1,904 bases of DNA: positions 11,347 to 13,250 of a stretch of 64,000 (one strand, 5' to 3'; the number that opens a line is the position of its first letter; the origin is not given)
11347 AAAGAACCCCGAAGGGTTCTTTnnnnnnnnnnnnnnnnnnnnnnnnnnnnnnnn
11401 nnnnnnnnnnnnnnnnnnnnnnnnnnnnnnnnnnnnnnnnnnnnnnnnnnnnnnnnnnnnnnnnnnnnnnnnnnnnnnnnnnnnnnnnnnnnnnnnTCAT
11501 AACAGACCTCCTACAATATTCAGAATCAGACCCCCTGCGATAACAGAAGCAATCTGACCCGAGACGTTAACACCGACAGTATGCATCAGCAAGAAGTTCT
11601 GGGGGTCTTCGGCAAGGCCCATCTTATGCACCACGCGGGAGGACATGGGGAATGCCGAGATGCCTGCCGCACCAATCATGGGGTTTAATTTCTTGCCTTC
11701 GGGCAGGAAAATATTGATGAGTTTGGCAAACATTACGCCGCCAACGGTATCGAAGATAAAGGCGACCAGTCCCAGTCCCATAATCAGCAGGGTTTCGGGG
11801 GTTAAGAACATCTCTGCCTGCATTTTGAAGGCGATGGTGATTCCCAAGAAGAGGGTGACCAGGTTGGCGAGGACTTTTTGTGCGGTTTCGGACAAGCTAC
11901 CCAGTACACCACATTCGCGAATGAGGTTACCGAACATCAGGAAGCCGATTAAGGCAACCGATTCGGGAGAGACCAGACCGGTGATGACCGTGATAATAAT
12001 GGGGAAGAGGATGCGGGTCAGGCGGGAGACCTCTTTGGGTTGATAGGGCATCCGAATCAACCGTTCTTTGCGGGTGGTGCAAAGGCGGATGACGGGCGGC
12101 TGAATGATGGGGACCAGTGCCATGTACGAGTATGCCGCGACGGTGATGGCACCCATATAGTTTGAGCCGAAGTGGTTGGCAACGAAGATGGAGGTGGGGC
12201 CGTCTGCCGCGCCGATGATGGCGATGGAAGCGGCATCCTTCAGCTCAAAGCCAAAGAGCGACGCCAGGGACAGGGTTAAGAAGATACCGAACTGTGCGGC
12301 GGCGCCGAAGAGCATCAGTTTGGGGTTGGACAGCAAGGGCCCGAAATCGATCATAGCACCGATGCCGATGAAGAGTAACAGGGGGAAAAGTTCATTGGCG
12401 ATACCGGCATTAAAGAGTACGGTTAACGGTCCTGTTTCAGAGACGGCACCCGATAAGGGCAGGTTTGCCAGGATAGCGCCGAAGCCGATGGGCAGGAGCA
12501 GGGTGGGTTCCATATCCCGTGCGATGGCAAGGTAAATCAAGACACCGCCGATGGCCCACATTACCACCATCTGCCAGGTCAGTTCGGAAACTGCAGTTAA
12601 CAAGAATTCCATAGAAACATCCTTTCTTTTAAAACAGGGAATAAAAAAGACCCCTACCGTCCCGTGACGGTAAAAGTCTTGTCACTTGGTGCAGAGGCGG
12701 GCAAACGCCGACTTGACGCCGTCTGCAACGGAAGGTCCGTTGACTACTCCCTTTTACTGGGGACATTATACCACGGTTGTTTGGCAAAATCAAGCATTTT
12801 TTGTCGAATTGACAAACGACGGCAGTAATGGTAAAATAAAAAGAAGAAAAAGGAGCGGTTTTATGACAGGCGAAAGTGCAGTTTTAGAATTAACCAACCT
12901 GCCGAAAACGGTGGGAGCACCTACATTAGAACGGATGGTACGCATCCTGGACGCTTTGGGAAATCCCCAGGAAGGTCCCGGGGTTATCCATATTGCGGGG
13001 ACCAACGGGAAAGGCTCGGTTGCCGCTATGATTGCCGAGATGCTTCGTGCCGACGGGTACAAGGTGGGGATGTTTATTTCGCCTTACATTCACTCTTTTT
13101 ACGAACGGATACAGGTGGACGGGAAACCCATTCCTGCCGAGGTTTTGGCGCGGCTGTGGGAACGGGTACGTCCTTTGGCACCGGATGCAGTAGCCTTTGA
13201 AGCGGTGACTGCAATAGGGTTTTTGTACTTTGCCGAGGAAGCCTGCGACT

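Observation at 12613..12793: Attenuator-like leader upstream of an orphan Na+-decarboxylase beta subunit: candidate riboswitch (possibly cation-responsive)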

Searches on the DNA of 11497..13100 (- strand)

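Call 3: search_rna_families(source=window, start=12300, end=13100, threshold=evalue, max_evalue=10, show_alignments=5)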
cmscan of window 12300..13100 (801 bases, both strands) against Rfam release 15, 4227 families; matches with E-value up to 10: 1.
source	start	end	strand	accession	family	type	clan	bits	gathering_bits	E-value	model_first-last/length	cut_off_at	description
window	12311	12335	+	RF02248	Six3os1_3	Gene; lncRNA;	-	11.4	40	3.3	1-75/75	no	Six3os1 conserved region 3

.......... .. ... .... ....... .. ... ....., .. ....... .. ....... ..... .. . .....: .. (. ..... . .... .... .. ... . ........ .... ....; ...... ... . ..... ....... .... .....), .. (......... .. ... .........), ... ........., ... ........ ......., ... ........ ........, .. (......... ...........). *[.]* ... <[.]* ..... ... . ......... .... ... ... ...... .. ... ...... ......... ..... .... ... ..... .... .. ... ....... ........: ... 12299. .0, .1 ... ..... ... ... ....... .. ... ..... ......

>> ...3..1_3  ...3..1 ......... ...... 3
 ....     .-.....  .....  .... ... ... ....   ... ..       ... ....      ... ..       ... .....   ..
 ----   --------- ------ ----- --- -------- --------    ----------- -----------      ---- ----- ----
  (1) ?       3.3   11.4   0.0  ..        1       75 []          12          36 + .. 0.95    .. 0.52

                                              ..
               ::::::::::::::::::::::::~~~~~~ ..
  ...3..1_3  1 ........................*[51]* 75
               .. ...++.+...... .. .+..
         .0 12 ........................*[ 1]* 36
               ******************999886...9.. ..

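Call 27: build_rna_model(alignment_id=A2, structure=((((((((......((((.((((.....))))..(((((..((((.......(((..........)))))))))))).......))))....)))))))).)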
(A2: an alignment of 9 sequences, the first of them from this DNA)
Model R1 built from alignment A2 (9 sequences, 101 columns); structure: as given.
model positions 93; base pairs 28; branch points 1; effective number of sequences 1.44; information 0.613 bits per position. Calibrated on 0.2 Mb of random sequence (short: E-values are rough).
structure used (alignment columns):
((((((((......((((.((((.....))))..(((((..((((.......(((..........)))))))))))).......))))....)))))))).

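Call 28: search_with_rna_model(model_id=R1, sources=[window, L001, L002, L003, L004, L005, L006, L007, L008, L009, L010, L011, L012, L013, L014, L015, L016, L017, L018, L019, L020, L021, L022, L023, L024, L025, L026, L027, L028, L029, L030, L031, L032, L033, L034, L035, L036, L037, L038, L039, L040, L041, L042, L043, L044, L045, L046, L047, L048, L049, L050, L051, L052, L053, L054, L055, L056, L057, L058, L059, L060, L061, L062, L063, L064, L065, L066, L067, L068, L069, L070, L071, L072, L073, L074, L075, L076, L077, L078, L079, L080], max_evalue=1, make_alignment=true)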
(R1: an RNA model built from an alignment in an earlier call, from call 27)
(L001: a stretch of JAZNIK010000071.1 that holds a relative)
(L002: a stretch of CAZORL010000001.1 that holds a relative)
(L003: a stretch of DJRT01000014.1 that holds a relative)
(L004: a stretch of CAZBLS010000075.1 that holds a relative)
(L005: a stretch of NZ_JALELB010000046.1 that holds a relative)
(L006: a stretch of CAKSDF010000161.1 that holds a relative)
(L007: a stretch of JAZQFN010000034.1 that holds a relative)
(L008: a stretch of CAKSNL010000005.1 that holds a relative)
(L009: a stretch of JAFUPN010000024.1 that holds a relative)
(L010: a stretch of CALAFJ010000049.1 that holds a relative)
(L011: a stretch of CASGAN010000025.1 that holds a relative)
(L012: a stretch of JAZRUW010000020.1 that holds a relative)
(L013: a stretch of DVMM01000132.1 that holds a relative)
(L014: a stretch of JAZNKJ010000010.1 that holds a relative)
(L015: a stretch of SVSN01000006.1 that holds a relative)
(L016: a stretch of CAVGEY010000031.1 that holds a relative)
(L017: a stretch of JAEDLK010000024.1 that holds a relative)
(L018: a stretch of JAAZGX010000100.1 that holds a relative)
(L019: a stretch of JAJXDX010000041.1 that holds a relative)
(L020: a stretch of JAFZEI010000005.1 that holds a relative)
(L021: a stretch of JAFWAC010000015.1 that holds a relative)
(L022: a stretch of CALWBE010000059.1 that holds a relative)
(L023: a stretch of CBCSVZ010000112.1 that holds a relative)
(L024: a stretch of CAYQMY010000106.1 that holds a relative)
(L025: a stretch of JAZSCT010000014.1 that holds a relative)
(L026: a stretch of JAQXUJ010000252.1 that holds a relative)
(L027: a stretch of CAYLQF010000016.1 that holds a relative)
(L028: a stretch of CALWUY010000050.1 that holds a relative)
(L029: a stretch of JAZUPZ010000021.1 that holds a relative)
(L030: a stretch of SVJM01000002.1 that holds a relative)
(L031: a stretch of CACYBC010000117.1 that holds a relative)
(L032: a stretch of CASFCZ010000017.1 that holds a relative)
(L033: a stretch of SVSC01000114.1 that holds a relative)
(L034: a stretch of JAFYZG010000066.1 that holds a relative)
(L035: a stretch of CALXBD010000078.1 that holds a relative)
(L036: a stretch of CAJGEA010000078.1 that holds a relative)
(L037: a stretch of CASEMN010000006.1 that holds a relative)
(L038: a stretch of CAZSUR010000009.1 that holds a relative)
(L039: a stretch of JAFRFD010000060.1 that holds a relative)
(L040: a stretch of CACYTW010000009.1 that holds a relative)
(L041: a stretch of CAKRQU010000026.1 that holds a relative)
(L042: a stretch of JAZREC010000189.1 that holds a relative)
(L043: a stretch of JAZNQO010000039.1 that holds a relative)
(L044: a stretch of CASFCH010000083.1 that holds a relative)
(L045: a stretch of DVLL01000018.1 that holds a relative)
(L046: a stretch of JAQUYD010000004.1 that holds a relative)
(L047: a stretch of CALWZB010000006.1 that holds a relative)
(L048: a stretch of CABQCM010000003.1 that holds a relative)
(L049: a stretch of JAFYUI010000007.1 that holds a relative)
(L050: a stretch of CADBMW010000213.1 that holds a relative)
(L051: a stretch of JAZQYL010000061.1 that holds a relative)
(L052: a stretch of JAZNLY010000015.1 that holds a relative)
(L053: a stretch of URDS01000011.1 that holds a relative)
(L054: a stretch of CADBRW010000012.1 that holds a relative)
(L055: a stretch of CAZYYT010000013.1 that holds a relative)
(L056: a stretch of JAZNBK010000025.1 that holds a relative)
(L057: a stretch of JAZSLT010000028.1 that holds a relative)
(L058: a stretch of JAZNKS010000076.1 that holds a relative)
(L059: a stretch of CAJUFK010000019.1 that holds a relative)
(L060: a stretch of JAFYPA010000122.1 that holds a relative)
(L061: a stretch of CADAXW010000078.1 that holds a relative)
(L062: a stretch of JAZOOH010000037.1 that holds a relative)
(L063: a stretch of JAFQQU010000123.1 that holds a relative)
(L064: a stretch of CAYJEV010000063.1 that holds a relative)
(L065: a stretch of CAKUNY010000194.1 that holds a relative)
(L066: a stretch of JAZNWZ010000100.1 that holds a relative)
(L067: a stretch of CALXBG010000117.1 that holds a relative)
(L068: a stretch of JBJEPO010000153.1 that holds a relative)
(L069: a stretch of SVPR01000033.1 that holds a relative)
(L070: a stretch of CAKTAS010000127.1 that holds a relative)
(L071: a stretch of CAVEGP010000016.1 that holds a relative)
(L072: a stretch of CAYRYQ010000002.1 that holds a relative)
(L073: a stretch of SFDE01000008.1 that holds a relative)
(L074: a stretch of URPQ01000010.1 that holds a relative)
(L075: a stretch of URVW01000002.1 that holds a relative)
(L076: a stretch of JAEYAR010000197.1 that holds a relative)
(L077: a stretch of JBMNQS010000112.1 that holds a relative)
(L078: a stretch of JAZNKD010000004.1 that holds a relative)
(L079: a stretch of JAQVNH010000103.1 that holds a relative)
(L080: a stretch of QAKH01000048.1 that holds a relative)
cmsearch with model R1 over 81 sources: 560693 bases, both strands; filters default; matches with E-value up to 1: 42.
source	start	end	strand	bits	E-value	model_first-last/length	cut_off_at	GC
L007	2823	2916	+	92.4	4.8e-23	1-93/93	no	0.46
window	12668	12758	-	92.1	5.9e-23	1-93/93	no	0.55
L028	2830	2921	+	92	6.5e-23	1-93/93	no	0.45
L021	2833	2928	+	89.1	4.5e-22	1-93/93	no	0.45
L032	2858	2948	+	88.8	5.5e-22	1-93/93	no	0.43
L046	2741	2835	+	88.8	5.5e-22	1-93/93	no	0.43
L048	2778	2873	+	87.7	1.1e-21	1-93/93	no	0.42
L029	2842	2931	+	82.5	3.6e-20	1-93/93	no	0.42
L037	2810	2903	+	81.1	9.3e-20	1-93/93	no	0.43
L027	2846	2935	+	78.1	6.8e-19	1-93/93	no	0.47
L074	2816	2915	+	77.9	7.6e-19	1-93/93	no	0.52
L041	2849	2941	+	77.2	1.2e-18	1-93/93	no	0.55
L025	2813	2905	+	74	9.9e-18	1-93/93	no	0.38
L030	2810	2902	+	74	9.9e-18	1-93/93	no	0.38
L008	2830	2925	+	74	1e-17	1-93/93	no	0.4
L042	205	308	+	69.2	2.5e-16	1-93/93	no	0.39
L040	2808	2898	+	69.2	2.5e-16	1-93/93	no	0.4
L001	2762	2863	+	66.2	1.8e-15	1-93/93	no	0.38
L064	768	866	+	66.2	1.9e-15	1-93/93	no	0.44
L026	2489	2580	+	65.2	3.5e-15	1-93/93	no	0.45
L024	2712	2906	+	64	8.1e-15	1-93/93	no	0.5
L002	1121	1211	+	62.9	1.6e-14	1-93/93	no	0.51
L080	2812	2918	+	62.4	2.3e-14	1-93/93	no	0.49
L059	2802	2911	+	61.9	3.1e-14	1-93/93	no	0.59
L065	1365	1457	+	61.8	3.3e-14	1-93/93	no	0.53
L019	2314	2408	+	61.8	3.4e-14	1-93/93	no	0.62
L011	2826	2926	+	61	5.9e-14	1-93/93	no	0.45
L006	1978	2074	+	59.4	1.7e-13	1-93/93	no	0.43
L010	2804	2907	+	58.2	3.7e-13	1-93/93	no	0.55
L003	2766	2860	+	57.9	4.4e-13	1-93/93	no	0.58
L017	2845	2937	+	54.7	3.8e-12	1-93/93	no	0.47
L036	1063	1177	+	52.7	1.5e-11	1-93/93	no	0.57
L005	2750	2859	+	47.3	5.4e-10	1-93/93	no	0.53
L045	2704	2809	+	43.3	7.7e-09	1-93/93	no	0.46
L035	2775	2885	+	42.7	1.1e-08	1-93/93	no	0.55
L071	2792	2904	+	41.5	2.5e-08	1-93/93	no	0.49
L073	2797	2904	+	39.5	9.1e-08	1-93/93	no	0.56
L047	2768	2879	+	38.7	1.6e-07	1-93/93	no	0.54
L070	66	168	+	37.3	4.1e-07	1-93/93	no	0.55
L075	2796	2901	+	35.7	1.2e-06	1-93/93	no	0.52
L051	2835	2940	+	29.1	9.8e-05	1-93/93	no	0.45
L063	2739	2868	+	23.6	0.0037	1-93/93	no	0.53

Alignment A3: 42 matches aligned to the model, 253 columns, each read 5' to 3' on its own strand. Consensus structure (alignment columns), stored with it:
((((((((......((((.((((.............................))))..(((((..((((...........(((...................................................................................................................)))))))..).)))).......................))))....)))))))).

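Call 31: search_rna_families(sources=[L007, L019, L036, L047, L059, L063, L071, L080, L002], threshold=evalue, max_evalue=1)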
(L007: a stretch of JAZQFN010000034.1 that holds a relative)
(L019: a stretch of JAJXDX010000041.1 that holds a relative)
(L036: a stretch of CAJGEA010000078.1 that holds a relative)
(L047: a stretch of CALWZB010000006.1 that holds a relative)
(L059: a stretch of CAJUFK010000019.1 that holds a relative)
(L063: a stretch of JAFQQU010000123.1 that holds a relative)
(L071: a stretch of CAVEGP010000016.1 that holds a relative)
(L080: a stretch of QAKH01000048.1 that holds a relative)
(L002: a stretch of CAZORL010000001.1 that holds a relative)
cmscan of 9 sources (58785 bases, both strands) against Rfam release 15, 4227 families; matches with E-value up to 1: 10.
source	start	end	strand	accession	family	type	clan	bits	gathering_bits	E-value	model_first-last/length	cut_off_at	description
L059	6937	7119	-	RF00557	L10_leader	Cis-reg; leader;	-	57.3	44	1.6e-06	1-138/138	no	Ribosomal protein L10 leader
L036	1093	1213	+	RF02617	SSRC10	Gene; sRNA;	-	34.3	56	0.011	1-113/113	no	Streptococcus sRNA 10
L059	2812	2946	+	RF02617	SSRC10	Gene; sRNA;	-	32.3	56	0.033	1-113/113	no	Streptococcus sRNA 10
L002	1123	1251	+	RF02617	SSRC10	Gene; sRNA;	-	32.3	56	0.033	1-113/113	no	Streptococcus sRNA 10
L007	4180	4303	+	RF01859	Phe_leader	Cis-reg; leader;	-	29.5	55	0.69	1-125/125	no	Phenylalanine leader peptide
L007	2825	2945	+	RF02617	SSRC10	Gene; sRNA;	-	27.2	56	0.51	1-113/113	no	Streptococcus sRNA 10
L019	2051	2124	+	RF00519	suhB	Gene; sRNA;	CL00108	25.4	41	0.47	1-77/77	no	Makes More Granules Regulator RNA (mmgR)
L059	5809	5926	+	RF02225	sX6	Gene; sRNA;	-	25.2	40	0.016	1-342/342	no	Proteobacterial sRNA sX6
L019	2245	2334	-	RF00223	IRES_Bip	Cis-reg; IRES;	-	23.8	40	0.0047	1-263/263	no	bip internal ribosome entry site (IRES)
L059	5864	6027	-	RF02225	sX6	Gene; sRNA;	-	22.2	40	0.11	1-342/342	no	Proteobacterial sRNA sX6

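Call 32: search_rna_families(source=L036, start=1000, end=1300, threshold=evalue, max_evalue=10, show_alignments=3)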
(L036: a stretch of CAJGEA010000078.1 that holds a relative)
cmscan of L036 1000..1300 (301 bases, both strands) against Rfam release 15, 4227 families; matches with E-value up to 10: 4.
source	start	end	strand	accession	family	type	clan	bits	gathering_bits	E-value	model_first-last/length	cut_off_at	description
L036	1093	1213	+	RF02617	SSRC10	Gene; sRNA;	-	34.3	56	5.7e-05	1-113/113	no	Streptococcus sRNA 10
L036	1159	1216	+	RF03697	mir-722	Gene; miRNA;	-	19.5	81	0.28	1-67/67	no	mir-722 microRNA precursor family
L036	1008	1056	+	RF02780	PutA_thermometer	Cis-reg; thermoregulator;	-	13.8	51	6.3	1-72/72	no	PutA 5' UTR thermometer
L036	1230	1255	-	RF00066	U7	Gene; snRNA;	-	10.8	34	8.3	1-62/62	no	U7 small nuclear RNA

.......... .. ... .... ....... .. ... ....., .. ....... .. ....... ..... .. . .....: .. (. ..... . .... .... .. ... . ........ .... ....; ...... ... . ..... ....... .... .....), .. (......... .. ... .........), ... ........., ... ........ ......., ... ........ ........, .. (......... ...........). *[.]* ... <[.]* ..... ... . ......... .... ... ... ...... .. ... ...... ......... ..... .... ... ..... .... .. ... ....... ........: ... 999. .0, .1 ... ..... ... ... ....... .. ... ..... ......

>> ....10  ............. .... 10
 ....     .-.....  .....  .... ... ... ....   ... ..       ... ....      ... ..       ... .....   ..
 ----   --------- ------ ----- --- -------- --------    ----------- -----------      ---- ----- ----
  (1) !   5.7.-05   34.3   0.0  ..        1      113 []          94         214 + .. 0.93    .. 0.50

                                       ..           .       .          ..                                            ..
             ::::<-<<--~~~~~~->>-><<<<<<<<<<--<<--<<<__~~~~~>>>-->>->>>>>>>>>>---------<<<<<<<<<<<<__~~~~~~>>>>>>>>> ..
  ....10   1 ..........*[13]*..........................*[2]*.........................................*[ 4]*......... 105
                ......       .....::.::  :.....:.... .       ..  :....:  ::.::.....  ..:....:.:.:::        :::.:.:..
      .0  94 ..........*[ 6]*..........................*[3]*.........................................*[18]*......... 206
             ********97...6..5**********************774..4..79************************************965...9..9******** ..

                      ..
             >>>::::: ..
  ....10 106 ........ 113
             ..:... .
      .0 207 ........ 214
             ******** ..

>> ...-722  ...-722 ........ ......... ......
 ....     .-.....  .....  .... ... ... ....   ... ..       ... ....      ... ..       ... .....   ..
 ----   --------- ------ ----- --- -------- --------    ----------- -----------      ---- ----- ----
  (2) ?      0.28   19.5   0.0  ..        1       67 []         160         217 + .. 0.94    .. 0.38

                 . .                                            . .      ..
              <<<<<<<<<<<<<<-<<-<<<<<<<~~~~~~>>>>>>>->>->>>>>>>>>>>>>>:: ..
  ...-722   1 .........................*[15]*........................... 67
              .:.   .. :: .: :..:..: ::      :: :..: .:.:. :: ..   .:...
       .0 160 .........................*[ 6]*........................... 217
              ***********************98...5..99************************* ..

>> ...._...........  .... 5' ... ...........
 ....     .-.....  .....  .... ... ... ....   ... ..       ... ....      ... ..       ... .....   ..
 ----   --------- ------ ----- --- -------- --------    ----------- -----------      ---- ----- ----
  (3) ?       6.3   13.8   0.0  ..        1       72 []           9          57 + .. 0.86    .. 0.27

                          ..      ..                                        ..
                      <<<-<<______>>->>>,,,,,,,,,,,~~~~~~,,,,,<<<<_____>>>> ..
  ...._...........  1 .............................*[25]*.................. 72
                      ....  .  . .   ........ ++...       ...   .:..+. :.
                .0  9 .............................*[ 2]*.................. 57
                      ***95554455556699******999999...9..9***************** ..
